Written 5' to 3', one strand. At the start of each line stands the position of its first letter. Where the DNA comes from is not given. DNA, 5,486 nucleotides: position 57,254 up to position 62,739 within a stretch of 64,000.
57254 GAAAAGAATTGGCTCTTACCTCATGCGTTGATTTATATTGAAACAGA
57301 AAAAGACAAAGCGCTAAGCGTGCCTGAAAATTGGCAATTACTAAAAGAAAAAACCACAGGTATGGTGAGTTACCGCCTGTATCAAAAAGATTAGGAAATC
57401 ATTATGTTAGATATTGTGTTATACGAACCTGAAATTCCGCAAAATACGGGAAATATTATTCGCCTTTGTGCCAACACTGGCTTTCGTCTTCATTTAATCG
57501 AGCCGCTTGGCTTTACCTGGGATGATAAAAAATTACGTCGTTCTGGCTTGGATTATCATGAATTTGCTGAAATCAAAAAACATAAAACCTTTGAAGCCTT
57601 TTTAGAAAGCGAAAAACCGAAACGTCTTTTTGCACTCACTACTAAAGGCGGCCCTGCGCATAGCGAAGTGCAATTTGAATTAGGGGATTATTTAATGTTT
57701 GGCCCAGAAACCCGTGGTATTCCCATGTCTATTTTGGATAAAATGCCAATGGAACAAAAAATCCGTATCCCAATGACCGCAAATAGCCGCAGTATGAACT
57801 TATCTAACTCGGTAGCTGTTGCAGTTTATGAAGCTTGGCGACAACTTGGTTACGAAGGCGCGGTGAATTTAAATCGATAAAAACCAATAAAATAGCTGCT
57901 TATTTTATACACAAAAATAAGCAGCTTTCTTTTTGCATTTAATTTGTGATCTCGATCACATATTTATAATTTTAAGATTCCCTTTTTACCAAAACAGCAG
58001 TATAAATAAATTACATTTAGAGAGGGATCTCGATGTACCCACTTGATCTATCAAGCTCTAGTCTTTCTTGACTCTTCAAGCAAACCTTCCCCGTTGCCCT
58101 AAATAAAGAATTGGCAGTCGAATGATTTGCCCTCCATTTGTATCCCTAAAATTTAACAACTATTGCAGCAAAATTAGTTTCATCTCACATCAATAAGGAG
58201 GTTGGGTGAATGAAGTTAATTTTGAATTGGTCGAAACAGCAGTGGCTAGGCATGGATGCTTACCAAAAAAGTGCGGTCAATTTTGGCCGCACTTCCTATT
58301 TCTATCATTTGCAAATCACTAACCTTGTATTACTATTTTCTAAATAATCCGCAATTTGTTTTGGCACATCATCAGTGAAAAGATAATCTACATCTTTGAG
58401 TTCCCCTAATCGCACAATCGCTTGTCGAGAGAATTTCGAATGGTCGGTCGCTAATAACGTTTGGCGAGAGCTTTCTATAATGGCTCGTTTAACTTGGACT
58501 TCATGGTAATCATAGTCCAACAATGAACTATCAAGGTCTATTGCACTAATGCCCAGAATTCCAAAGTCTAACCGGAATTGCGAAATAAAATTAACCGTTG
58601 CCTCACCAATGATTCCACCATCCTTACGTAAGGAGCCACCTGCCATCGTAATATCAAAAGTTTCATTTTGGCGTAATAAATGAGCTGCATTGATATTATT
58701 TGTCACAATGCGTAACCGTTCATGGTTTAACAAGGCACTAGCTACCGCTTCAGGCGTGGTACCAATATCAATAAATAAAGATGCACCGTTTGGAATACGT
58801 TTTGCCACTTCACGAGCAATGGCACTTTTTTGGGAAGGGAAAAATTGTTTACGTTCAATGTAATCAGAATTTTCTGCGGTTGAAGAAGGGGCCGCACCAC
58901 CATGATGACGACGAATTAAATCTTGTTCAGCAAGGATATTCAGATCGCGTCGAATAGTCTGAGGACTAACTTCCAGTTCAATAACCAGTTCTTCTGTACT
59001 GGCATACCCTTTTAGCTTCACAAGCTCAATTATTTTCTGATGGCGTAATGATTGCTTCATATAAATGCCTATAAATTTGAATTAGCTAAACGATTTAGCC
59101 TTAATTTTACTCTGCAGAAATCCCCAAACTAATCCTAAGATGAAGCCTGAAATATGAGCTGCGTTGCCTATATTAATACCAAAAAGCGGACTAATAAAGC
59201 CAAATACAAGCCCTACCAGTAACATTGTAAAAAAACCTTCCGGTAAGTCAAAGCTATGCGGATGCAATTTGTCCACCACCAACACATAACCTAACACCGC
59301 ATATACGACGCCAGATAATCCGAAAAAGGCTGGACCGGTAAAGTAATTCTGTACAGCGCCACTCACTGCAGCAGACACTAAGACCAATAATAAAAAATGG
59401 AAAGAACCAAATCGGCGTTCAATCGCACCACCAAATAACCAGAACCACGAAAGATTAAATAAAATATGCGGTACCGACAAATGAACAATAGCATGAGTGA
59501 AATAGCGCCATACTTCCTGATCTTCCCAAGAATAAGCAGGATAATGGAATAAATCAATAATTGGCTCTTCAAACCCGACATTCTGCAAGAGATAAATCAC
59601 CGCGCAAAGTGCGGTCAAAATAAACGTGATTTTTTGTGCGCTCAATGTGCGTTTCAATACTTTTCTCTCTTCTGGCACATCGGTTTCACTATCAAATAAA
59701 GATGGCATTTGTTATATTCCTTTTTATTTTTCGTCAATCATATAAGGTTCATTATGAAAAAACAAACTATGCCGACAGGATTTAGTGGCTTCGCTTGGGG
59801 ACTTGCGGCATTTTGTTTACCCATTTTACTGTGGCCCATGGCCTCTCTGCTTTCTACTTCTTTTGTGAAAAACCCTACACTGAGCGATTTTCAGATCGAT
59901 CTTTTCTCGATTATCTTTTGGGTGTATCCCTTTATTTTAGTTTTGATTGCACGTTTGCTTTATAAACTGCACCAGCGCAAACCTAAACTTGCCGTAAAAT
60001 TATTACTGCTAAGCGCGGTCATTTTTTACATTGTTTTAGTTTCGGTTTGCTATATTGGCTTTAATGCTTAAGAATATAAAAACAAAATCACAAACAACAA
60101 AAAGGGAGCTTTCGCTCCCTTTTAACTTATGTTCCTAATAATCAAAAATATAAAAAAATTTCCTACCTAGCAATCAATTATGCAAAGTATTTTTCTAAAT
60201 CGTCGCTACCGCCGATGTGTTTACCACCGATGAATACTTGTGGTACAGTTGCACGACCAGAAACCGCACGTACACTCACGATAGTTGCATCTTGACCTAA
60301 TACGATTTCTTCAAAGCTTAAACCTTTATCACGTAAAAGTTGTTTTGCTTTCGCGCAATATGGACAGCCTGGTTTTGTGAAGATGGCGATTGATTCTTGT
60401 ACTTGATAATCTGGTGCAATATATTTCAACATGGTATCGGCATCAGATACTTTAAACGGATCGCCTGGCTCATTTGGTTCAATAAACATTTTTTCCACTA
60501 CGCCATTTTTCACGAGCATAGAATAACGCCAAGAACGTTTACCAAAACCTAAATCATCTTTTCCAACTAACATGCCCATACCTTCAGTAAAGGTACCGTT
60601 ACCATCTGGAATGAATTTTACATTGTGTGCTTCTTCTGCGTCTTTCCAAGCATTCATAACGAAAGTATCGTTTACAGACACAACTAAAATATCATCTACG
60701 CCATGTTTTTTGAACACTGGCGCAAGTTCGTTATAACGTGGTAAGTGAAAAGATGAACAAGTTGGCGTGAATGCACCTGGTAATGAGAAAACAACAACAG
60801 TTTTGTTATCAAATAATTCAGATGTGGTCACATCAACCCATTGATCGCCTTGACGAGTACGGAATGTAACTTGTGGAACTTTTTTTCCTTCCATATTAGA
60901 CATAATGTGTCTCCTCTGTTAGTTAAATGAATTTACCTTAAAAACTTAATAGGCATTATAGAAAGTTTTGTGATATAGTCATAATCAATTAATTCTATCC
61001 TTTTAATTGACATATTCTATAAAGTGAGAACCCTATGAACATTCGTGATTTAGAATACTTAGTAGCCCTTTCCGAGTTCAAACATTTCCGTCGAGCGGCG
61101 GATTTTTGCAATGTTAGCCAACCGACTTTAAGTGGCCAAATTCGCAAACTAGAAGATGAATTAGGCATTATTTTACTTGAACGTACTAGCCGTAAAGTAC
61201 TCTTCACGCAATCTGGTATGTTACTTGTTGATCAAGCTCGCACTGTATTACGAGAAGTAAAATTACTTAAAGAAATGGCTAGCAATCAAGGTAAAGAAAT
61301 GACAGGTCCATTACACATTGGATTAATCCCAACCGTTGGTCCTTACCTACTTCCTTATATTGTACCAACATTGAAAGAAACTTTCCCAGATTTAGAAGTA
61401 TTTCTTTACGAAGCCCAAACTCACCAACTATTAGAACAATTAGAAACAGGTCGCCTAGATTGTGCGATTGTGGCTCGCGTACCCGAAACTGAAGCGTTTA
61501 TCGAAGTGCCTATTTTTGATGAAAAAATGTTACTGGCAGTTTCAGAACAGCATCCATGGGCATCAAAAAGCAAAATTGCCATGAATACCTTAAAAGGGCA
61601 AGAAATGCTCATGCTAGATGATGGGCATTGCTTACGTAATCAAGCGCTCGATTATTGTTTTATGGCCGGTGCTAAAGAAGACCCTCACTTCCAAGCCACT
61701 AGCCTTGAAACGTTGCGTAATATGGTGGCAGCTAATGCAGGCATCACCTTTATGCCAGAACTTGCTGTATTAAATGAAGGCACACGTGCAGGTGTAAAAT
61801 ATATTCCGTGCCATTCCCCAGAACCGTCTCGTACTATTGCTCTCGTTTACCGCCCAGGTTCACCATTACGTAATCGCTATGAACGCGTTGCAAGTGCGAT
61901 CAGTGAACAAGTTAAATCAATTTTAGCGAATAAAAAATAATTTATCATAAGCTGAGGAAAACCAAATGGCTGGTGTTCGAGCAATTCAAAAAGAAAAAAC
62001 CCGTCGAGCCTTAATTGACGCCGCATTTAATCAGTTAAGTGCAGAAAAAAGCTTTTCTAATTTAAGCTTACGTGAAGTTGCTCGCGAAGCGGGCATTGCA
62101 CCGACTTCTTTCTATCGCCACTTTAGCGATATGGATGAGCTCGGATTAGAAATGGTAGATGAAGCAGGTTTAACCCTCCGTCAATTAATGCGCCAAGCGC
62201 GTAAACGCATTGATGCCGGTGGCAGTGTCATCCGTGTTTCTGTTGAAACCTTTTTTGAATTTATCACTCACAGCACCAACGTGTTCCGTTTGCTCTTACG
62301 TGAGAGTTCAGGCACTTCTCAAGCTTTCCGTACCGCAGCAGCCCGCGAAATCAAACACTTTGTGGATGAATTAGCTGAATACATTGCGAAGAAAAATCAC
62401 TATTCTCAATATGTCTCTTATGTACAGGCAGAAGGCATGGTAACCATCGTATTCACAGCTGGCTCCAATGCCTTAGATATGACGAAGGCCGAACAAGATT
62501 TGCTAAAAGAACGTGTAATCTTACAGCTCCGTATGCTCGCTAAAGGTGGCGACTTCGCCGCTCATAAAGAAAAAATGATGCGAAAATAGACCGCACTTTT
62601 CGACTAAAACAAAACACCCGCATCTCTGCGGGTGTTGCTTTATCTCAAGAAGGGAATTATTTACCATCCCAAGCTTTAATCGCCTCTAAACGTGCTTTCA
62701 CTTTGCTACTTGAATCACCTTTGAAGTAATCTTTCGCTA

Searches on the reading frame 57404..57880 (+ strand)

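Call 8: search_protein_families(library=ncbifam, proteins=[window:57404-57880:+])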
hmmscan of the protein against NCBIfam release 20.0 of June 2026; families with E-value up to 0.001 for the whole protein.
window:57404-57880:+ (158 aa): 6 families
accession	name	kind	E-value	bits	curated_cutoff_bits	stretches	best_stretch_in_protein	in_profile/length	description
NF007683.0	PRK10358.1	equivalog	8.6e-88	292.2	282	1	1-154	1-154/157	tRNA (uridine(34)/cytosine(34)/5-carboxymethylaminomethyluridine(34)-2'-O)-methyltransferase TrmL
TIGR00185.1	tRNA_yibK_trmL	equivalog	1.8e-74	248.7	190.6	1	1-153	1-153/154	tRNA (uridine(34)/cytosine(34)/5-carboxymethylaminomethyluridine(34)-2'-O)-methyltransferase TrmL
TIGR00050.1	rRNA_methyl_1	subfamily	1.9e-07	31.2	167.15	0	97-146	108-155/233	TrmJ/YjtD family RNA methyltransferase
NF008295.0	PRK11081.1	equivalog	1.8e-06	27.7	227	1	4-149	22-166/230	tRNA (guanosine(18)-2'-O)-methyltransferase TrmH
TIGR00186.1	rRNA_methyl_3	equivalog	3.6e-06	26.6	160.15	1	5-147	97-239/240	23S rRNA (guanosine(2251)-2'-O)-methyltransferase RlmB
NF041077.1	tRNAmeth_TrmJ_Sulfolob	equivalog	2.7e-05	23.9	350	0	97-148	106-155/229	tRNA (cytidine-2'-O-)-methyltransferase TrmJ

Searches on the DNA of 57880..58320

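Call 65: search_rna_families(source=window, start=57880, end=58320, threshold=evalue, max_evalue=1)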
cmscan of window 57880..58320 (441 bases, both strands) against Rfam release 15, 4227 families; matches with E-value up to 1: 6.
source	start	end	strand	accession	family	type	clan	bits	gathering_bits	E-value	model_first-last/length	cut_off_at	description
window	57886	57966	-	RF02397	sau-5971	Gene; sRNA;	-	21.1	90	0.2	1-96/96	no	Staphylococcus sRNA sau-5971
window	57894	57926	-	RF03731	mir-7371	Gene; miRNA;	-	19.4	62.6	0.84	10-48/59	no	mir-7371 microRNA precursor family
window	58259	58320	-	RF00558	L20_leader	Cis-reg; leader;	-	18.7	58.7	0.34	55-127/127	5'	Ribosomal protein L20 leader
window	58256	58320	+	RF01808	MicX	Gene; sRNA;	-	17.6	75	0.14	1-63/194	3'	MicX Vibrio cholerae sRNA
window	58077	58091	+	RF01792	eiav_FSE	Cis-reg; frameshift_element;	-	14.1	40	0.89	1-35/35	no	ribosomal frameshift site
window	58179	58302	+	RF02637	EF0408_EF0409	Gene; sRNA;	-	11.8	440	0.98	1-412/412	no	Enterococcus sRNA EF0408_EF0409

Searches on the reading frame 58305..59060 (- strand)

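Call 8: search_protein_families(library=ncbifam, proteins=[window:58305-59060:-])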
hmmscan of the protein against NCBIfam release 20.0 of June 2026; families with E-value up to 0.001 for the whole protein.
window:58305-59060:- (251 aa): 12 families
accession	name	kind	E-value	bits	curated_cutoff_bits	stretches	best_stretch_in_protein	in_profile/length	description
NF008154.0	PRK10906.1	equivalog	2.2e-107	358.1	331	1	1-250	1-252/252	DeoR/GlpR family transcriptional regulator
NF041397.1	TranRegGlpR_Halo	equivalog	7.4e-52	176.5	300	1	4-248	4-250/253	HTH-type transcriptional regulator GlpR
NF040755.1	AgaR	equivalog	6.6e-40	136.8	260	1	4-249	5-255/256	transcriptional repressor AgaR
NF040890.1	trans_reg_YgbI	equivalog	2.1e-35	122.4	400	1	5-250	5-252/253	DNA-binding transcriptional repressor YgbI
NF007316.0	PRK09802.1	equivalog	3.1e-32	111.9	351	1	4-232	16-248/269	DeoR family transcriptional regulator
NF007753.1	PRK10434.1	equivalog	6.2e-31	107.9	350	1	1-249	1-252/253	glucitol operon DNA-binding transcriptional repressor SrlR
NF007720.0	PRK10411.1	equivalog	3.1e-27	95.4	259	1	4-233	3-235/243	L-fucose operon activator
NF040887.2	trans_reg_YciT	exception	4.6e-26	91.9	450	1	6-245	4-241/246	DNA-binding transcriptional regulator YciT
NF010034.0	PRK13509.1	equivalog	1.9e-19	70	244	1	1-243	1-244/251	HTH-type transcriptional regulator UlaR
NF007961.0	PRK10681.1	equivalog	1.3e-17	64.1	244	1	26-247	28-250/252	DNA-binding transcriptional repressor DeoR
TIGR02702.1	SufR_cyano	equivalog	0.00052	19.8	178.8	0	8-52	4-48/208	iron-sulfur cluster biosynthesis transcriptional regulator SufR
TIGR01884.1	cas_HTH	subfamily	0.00088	18.7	60.2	0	5-52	142-189/202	CRISPR-associated CARF protein Csa3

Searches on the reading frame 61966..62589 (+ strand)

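Call 8: search_protein_families(library=ncbifam, proteins=[window:61966-62589:+])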
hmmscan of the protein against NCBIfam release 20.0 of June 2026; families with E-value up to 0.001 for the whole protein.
window:61966-62589:+ (207 aa): 16 families
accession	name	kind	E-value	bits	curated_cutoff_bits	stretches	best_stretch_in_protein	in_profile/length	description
NF008402.0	PRK11202.1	equivalog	5.4e-105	349.7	151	1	1-203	1-203/211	HTH-type transcriptional repressor FabR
NF053731.1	TransRegFasRMycb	equivalog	1.6e-11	44.4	330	1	9-174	9-173/199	HTH-type transcriptional activator FasR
NF041196.1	ScbR_bind_reg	equivalog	6.2e-09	36.3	150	1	10-185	5-179/191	ScbR family autoregulator-binding transcription factor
NF050111.1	TransRegSACE7040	equivalog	2.4e-07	30.8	250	1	13-143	2-132/186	SACE_7040 family transcriptional regulator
TIGR03968.1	mycofact_TetR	equivalog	2.8e-07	30.3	224.9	1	9-161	6-156/190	mycofactocin system transcriptional regulator MftR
NF051852.1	efflux_TF_MtrR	exception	1.8e-06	27.9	280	1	10-107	9-106/205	multidrug efflux system transcriptional repressor MtrR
NF007949.0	PRK10668.1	equivalog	6e-06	25.9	271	1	8-75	8-74/216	multidrug efflux transporter transcriptional repressor AcrR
NF051457.1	acryl_TF_AcuR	equivalog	1.6e-05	24.3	247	1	8-66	14-71/204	acrylate utilization transcriptional regulator AcuR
NF053516.1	TranRepPrsAVib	equivalog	3e-05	23.9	300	1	8-102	3-93/208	TetR family transcriptional repressor PsrA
TIGR03384.1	betaine_BetI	equivalog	4e-05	23.4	201.3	1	10-101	7-97/189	choline-binding transcriptional repressor BetI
NF007430.0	PRK09975.1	equivalog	4.2e-05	22.8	274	1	9-78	9-76/220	acrEF/envCD operon transcriptional regulator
NF058643.1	TranRegCurRPseudo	equivalog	6.7e-05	22.6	300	1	10-66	6-61/193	TetR family transcriptional repressor CurR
NF053878.1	FATransRegFadRBac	equivalog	0.00021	21.1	200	1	14-147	6-138/190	fatty acid metabolism transcriptional regulator FadR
NF011572.0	PRK14996.1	equivalog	0.00058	19.8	144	0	8-60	5-56/192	TetR family transcriptional regulator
TIGR02366.1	DHAK_reg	equivalog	0.00061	19.8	129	0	16-59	7-50/176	dihydroxyacetone kinase transcriptional activator DhaS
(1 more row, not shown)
